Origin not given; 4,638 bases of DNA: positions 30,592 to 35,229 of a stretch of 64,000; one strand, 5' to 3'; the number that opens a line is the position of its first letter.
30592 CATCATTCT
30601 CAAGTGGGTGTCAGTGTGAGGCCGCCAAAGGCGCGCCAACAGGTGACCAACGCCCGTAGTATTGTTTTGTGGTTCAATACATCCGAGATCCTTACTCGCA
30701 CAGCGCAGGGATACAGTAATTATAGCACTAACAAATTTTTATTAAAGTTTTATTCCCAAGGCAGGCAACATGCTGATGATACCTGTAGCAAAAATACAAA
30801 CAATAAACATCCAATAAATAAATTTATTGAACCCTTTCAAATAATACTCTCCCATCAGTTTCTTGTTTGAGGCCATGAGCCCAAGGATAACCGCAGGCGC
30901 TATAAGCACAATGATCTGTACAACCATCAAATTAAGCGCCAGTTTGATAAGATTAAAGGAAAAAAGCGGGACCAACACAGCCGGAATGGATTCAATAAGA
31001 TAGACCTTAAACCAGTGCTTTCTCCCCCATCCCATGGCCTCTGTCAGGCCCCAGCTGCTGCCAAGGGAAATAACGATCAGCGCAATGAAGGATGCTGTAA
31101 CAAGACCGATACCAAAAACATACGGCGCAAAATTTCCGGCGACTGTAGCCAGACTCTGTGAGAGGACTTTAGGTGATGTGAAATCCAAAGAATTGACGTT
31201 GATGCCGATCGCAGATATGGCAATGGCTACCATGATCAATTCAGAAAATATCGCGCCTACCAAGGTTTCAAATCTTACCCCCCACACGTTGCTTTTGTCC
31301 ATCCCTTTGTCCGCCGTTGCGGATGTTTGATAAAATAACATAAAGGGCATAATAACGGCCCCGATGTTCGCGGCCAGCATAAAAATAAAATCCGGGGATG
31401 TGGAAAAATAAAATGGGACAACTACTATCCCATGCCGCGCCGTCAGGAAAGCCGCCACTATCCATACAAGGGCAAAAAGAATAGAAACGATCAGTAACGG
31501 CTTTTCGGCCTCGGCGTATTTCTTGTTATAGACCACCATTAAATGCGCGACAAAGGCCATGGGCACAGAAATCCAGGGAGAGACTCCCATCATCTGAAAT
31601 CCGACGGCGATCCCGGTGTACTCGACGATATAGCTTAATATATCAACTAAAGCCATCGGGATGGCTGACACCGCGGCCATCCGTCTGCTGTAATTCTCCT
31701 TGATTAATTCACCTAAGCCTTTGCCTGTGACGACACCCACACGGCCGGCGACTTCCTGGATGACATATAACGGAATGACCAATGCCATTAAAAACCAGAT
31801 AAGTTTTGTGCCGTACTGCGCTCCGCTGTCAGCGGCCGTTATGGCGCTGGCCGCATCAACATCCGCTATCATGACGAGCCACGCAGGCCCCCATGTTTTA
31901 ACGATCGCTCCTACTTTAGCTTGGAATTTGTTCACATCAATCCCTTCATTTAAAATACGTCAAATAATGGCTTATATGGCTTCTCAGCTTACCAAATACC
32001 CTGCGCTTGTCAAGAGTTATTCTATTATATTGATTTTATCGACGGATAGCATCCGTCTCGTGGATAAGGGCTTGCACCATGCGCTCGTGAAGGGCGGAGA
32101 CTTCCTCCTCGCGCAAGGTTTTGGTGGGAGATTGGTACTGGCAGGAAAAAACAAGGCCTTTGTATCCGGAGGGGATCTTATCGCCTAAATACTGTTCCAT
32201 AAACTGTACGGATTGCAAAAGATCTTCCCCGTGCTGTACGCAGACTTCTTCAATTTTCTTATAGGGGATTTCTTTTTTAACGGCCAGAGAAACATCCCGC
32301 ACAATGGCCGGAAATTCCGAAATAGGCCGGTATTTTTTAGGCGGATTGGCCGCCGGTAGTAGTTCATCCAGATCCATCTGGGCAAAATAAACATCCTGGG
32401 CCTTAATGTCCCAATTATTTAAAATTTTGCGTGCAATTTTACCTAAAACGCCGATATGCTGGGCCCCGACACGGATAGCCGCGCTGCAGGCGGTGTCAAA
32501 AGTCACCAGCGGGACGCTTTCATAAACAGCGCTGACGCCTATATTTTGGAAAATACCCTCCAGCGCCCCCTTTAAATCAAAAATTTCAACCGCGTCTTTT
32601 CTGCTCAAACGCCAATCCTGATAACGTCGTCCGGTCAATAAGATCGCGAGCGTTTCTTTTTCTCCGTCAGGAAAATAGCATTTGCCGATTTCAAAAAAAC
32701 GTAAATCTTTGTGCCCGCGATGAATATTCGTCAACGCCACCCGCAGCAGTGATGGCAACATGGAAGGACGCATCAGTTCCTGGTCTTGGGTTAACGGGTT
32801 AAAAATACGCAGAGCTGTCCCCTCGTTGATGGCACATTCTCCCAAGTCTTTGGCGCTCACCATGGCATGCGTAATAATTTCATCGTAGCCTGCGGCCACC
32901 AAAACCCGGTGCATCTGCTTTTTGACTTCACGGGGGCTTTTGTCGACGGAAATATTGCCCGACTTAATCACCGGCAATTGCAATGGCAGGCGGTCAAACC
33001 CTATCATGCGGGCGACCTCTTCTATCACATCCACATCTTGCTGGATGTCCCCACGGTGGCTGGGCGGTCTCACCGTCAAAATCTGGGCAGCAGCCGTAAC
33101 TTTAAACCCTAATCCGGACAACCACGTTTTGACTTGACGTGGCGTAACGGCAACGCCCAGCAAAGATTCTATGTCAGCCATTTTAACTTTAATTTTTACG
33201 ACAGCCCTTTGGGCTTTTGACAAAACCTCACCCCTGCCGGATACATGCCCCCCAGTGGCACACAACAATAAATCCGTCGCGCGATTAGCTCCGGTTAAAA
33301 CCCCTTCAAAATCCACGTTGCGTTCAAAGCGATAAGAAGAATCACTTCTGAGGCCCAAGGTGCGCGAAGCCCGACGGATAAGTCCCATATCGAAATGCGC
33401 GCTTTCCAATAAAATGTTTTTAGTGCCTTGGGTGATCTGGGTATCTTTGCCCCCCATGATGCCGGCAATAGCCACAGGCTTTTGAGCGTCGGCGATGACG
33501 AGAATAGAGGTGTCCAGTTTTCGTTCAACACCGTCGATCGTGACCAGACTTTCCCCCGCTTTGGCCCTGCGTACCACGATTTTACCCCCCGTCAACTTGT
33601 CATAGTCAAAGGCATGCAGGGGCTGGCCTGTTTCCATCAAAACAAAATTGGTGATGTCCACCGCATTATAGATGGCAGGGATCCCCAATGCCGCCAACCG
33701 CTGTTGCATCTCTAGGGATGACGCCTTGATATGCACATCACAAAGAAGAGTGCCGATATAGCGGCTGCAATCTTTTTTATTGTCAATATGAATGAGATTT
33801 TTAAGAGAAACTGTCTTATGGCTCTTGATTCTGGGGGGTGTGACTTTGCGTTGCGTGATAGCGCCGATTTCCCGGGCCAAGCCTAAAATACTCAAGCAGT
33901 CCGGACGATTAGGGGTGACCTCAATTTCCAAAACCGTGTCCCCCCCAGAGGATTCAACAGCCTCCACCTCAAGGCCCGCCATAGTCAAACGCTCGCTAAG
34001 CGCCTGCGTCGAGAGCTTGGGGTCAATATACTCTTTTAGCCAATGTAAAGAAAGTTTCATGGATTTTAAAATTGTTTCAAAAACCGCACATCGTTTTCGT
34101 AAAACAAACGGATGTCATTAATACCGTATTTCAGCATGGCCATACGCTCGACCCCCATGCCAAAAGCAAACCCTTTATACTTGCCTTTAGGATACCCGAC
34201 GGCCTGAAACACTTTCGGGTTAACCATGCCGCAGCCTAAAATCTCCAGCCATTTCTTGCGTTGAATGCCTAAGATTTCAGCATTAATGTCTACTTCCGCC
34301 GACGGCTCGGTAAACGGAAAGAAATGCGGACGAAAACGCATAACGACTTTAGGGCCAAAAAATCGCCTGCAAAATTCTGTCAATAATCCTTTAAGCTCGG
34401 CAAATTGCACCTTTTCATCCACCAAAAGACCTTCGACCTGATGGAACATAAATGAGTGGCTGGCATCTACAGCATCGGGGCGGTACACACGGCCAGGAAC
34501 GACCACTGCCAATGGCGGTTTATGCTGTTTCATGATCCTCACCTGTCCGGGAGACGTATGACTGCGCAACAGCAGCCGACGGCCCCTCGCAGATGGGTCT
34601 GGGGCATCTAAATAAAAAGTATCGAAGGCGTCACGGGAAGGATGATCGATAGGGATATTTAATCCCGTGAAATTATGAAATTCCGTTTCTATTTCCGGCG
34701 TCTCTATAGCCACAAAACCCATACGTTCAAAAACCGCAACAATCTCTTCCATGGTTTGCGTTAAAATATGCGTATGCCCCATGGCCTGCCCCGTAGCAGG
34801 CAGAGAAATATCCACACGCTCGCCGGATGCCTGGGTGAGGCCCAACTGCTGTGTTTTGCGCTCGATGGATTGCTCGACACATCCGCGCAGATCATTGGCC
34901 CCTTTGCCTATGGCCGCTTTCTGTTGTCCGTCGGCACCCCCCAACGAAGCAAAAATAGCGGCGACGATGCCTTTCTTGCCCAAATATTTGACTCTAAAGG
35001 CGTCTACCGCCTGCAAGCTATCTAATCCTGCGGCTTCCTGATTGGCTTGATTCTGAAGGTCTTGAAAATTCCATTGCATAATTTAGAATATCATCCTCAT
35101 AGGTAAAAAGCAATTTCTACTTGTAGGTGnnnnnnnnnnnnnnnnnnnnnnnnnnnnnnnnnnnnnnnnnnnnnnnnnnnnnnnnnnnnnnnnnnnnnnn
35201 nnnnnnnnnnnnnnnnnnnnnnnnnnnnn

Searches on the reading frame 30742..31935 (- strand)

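Call 72: search_protein_families(library=pfam, proteins=[window:30742-31935:-], max_evalue=0.00001)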
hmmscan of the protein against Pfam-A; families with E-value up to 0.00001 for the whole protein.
window:30742-31935:- (397 aa): 1 family
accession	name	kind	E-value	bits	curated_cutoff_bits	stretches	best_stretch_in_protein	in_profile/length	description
PF01566.24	Nramp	-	1.7e-49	169.3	29.8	1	33-365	3-354/357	Natural resistance-associated macrophage protein-like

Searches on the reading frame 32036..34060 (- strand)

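Call 72: search_protein_families(library=pfam, proteins=[window:32036-34060:-], max_evalue=0.00001)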
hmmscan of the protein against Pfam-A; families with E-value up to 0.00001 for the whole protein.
window:32036-34060:- (674 aa): 4 families
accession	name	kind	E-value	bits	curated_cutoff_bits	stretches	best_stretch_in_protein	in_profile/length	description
PF03483.22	B3_4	-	4.2e-62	209.2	29.3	1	98-267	2-171/174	B3/4 domain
PF17759.6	tRNA_synthFbeta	-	7.4e-44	150.2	22.4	1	374-564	16-214/214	Phenylalanyl tRNA synthetase beta chain CLM domain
PF03484.21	B5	-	4.8e-22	78.4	28.6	1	290-355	1-67/67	tRNA synthetase B5 domain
PF03147.19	FDX-ACB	-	8.1e-22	77.9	31.1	1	581-674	1-94/94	Ferredoxin-fold anticodon binding domain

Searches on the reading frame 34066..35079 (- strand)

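Call 42: search_protein_families(library=pfam, proteins=[window:34066-35079:-], max_evalue=0.00001)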
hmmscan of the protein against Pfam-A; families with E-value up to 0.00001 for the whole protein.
window:34066-35079:- (337 aa): 2 families
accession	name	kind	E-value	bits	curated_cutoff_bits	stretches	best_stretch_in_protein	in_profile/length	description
PF01409.25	tRNA-synt_2d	-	1.2e-97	326.6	19.8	1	89-337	2-246/246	tRNA synthetases class II core domain (F)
PF02912.23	Phe_tRNA-synt_N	-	4.9e-15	55.7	22.3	1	21-79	2-60/69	Aminoacyl tRNA synthetase class II, N-terminal domain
